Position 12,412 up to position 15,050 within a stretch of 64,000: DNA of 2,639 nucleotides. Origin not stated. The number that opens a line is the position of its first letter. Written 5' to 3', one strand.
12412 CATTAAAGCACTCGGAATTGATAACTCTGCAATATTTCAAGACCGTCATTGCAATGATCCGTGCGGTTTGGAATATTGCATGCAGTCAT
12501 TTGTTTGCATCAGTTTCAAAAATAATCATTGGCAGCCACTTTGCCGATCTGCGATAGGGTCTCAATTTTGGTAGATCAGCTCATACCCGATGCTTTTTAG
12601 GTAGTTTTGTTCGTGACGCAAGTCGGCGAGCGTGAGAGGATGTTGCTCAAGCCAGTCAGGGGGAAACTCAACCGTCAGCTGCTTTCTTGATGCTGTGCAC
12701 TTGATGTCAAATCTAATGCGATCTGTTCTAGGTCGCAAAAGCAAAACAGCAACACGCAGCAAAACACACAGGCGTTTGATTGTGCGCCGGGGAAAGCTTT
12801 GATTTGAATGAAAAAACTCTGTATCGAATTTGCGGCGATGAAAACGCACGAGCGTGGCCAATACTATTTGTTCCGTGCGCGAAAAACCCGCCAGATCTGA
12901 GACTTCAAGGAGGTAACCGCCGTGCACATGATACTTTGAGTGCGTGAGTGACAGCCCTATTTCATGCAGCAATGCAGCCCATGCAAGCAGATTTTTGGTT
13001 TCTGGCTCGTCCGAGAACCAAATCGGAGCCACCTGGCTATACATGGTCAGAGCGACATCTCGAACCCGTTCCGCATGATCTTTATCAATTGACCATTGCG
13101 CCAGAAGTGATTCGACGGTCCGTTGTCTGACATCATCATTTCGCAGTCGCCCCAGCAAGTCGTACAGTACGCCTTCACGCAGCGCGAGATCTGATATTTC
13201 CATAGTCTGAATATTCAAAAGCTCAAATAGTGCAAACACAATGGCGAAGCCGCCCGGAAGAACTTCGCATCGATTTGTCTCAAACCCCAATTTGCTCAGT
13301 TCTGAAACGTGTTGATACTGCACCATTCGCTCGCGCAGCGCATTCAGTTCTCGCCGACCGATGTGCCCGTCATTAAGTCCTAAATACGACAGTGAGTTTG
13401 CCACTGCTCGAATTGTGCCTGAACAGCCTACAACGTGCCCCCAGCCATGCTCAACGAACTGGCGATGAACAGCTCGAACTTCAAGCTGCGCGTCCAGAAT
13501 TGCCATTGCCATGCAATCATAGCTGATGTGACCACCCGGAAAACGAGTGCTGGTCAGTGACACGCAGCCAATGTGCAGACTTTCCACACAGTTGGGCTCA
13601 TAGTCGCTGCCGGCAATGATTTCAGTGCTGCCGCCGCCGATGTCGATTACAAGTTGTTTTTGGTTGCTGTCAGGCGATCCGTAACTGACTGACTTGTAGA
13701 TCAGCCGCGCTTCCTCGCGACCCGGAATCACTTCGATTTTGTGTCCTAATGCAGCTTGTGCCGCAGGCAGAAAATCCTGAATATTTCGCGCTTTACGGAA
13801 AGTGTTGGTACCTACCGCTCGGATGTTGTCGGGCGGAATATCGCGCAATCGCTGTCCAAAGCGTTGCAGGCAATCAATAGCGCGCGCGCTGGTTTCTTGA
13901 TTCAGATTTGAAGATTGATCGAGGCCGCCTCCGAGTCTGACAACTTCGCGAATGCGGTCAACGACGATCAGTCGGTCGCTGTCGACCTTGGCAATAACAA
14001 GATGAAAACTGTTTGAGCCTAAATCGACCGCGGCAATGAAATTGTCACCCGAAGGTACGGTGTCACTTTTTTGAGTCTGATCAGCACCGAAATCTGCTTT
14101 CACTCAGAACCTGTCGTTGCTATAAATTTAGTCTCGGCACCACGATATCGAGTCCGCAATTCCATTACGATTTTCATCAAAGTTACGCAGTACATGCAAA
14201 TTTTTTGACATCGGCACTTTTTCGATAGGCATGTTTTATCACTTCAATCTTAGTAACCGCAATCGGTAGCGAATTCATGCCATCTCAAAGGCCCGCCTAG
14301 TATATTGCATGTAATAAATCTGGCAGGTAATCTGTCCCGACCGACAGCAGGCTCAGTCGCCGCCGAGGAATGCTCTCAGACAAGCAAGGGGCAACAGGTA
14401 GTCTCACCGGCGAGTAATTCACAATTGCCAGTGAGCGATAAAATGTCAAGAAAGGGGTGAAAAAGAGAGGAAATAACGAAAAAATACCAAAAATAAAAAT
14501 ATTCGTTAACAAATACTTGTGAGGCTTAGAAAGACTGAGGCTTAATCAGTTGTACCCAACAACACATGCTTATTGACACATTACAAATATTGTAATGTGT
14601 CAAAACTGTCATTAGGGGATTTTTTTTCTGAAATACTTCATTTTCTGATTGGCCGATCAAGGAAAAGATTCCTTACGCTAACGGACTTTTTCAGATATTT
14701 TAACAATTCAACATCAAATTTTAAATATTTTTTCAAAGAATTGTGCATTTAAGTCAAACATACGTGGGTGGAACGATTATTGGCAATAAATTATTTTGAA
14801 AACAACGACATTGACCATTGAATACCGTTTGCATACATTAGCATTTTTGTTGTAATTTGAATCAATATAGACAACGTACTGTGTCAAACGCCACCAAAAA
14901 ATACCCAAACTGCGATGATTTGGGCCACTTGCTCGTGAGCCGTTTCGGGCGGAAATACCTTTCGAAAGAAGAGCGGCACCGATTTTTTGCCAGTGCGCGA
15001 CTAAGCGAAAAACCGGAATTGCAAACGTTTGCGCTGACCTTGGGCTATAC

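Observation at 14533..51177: ICE-like island with intact pore and pilus modules but no relaxase, coupling protein, ParA or DnaB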

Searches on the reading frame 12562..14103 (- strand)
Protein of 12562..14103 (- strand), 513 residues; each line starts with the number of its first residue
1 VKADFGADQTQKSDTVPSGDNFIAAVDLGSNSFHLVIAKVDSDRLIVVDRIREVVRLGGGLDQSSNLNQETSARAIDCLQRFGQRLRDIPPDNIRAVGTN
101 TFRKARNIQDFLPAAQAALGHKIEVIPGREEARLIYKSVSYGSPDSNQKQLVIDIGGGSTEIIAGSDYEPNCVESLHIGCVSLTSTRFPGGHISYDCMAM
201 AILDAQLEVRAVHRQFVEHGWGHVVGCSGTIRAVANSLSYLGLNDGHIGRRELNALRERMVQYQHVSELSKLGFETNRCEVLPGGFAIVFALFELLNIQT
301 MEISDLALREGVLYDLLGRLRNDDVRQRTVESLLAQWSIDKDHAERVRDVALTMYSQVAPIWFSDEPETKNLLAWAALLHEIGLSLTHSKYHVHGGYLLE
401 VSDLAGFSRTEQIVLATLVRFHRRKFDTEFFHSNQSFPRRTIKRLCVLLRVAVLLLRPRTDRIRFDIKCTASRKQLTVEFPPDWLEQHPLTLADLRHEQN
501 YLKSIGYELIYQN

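Call 15: search_protein_families(library=ncbifam, max_evalue=0.001, proteins=[window:12562-14103:-])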
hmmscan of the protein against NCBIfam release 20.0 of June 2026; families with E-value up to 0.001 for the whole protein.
window:12562-14103:- (513 aa): 3 families
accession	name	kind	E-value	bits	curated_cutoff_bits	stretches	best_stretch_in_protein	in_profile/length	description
NF008108.0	PRK10854.1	equivalog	3.7e-125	418.1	864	1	21-505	11-496/513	exopolyphosphatase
NF008260.0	PRK11031.1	equivalog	8.2e-125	417.6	624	1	21-510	6-492/496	guanosine-5'-triphosphate,3'-diphosphate diphosphatase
TIGR03706.1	exo_poly_only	exception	5.6e-85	285.3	307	1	23-317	2-299/300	exopolyphosphatase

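Call 18: find_encoding_contigs(protein=window:12562-14103:-, flank=10000, max_places=8)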
Protein window:12562-14103:- (513 aa): no gene with exactly this product is on record in the collection.

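Call 21: find_related_loci(query=window:12562-14103:-, collection=genome_contigs, flank=10000)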
Query window:12562-14103:- (513 aa) in genome_contigs; peptide patterns used: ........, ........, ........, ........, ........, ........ (x = any residue, [..] = any of these).
94 stretches matched a pattern; 1 encode a relative of the query (tblastn E <= 1e-3); 1 distinct loci.
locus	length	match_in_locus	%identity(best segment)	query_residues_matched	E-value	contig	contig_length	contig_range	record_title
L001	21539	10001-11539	90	1-513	0e+0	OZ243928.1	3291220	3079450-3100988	MAG: Arenicellales bacterium isolate fe9c1bdc-7ba5-488c-83e0-a220ed0af1a2 genome assembly, chromosome: 1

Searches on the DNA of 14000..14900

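Call 41: search_rna_families(source=window, start=14000, end=14900, threshold=evalue, max_evalue=1)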
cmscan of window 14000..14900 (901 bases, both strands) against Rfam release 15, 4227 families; matches with E-value up to 1: 2.
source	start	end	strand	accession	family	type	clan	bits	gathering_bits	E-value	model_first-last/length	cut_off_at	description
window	14576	14600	-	RF00788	mir-287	Gene; miRNA;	-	17.9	80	0.81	24-50/73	no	mir-287 microRNA precursor family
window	14329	14408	-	RF02246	Six3os1_1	Gene; lncRNA;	-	15.3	50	0.95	1-87/87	no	Six3os1 conserved region 1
